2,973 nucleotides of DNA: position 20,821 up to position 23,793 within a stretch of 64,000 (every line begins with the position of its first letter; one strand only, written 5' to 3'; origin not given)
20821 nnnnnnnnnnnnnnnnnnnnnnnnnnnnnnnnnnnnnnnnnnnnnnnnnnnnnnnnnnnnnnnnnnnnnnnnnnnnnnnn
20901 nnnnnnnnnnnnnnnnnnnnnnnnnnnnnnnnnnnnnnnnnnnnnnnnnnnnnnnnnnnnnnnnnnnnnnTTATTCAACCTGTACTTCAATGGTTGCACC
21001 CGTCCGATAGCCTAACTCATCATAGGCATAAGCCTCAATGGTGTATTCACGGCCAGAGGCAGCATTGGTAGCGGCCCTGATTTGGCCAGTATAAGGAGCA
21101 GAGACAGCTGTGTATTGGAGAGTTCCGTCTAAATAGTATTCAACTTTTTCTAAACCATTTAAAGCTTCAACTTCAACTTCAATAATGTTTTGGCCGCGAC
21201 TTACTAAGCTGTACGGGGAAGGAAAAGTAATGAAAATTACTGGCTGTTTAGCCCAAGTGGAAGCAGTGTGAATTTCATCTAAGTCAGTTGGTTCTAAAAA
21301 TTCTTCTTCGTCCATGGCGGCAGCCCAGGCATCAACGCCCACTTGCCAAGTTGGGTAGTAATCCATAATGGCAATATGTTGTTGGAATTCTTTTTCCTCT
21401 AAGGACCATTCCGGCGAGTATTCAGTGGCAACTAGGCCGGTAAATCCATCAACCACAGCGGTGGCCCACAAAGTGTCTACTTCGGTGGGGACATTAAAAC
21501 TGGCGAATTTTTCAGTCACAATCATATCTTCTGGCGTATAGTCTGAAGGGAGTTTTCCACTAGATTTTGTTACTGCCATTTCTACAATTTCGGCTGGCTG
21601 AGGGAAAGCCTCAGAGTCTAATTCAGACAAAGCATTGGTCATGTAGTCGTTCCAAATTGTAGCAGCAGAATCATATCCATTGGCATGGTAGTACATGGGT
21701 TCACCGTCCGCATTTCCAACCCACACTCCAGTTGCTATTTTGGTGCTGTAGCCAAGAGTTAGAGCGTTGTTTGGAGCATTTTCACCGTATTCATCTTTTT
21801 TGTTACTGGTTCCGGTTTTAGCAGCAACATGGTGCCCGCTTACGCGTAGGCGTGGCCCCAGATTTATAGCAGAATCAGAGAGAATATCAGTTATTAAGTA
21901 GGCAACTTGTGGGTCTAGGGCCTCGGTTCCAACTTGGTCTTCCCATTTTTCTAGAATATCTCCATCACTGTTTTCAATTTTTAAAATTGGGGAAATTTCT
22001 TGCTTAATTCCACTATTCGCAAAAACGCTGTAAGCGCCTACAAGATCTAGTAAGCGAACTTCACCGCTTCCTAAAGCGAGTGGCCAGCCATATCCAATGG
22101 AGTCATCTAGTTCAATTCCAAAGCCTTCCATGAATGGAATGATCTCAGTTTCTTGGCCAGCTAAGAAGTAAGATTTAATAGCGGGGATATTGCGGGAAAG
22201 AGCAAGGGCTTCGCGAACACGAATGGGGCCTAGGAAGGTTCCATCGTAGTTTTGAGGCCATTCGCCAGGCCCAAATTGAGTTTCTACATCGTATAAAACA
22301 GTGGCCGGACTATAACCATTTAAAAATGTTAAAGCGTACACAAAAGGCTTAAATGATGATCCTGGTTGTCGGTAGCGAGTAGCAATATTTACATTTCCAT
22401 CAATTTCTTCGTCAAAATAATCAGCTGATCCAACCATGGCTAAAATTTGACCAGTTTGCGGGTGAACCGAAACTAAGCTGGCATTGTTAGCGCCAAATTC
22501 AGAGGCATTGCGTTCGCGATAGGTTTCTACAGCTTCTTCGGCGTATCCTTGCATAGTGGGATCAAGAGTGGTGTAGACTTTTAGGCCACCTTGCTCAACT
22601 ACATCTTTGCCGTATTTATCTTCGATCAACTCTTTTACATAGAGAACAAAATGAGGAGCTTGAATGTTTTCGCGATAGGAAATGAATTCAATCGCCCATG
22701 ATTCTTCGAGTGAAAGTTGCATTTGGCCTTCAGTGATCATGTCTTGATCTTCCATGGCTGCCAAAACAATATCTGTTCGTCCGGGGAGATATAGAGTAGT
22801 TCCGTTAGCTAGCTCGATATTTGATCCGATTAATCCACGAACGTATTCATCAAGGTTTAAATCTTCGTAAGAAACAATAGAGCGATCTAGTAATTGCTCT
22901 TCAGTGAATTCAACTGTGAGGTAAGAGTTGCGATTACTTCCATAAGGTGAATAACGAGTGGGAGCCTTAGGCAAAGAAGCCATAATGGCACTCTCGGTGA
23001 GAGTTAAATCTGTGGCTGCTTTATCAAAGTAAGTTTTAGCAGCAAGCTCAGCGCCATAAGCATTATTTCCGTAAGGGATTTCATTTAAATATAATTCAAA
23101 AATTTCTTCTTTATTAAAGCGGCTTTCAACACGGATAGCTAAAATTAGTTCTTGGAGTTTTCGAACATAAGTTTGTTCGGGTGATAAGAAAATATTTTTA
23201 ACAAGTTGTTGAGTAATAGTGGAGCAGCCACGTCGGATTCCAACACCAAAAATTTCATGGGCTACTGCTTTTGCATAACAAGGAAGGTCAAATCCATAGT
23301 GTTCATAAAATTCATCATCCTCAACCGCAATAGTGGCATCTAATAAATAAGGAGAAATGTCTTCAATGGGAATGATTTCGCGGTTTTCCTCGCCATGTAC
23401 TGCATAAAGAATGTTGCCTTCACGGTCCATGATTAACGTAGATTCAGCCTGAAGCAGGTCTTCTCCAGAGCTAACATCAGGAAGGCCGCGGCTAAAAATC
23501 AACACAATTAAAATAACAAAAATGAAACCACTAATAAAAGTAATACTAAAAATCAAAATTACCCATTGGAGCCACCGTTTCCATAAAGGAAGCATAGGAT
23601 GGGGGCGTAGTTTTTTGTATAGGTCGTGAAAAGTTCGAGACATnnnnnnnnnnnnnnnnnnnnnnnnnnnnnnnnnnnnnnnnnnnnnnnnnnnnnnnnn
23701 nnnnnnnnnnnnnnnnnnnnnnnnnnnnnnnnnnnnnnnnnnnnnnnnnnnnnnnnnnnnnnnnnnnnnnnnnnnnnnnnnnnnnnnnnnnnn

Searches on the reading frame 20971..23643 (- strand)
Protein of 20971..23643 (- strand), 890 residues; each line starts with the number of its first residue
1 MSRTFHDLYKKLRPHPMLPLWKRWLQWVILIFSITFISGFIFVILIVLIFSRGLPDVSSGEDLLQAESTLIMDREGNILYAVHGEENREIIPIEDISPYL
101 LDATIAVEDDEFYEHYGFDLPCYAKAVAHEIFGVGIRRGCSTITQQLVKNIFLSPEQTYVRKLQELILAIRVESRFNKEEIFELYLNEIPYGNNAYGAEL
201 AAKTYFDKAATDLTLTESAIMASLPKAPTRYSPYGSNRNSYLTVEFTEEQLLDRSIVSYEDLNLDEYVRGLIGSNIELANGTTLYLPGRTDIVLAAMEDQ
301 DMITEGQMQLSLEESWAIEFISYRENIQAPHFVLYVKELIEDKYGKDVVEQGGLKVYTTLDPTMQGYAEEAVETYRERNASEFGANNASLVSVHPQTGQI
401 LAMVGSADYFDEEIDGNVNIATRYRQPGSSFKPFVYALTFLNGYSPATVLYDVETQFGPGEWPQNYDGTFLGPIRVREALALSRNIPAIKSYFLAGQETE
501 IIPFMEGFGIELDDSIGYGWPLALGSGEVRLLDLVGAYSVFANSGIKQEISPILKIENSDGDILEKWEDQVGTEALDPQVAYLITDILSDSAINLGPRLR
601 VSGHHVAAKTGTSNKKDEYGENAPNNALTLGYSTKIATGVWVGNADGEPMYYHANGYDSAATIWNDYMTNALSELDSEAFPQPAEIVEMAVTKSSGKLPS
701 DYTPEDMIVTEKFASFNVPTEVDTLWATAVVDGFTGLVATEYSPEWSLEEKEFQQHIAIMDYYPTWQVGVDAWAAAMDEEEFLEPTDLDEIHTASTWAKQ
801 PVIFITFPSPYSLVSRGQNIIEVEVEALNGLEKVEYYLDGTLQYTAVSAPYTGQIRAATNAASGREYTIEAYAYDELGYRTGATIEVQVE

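Call 42: search_protein_families(library=pfam, max_evalue=0.001, proteins=[window:20971-23643:-])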
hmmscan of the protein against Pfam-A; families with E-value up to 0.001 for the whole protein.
window:20971-23643:- (890 aa): 3 families
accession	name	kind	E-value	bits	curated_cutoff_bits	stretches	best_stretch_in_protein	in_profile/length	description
PF00912.28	Transgly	-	6.1e-56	189.1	27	1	76-239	2-165/178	Transglycosylase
PF00905.27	Transpeptidase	-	1.2e-19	71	22.1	1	389-667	2-297/299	Penicillin binding protein transpeptidase domain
PF17957.7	Big_7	-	1.2e-07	32.7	24.1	1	801-871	1-70/70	Bacterial Ig domain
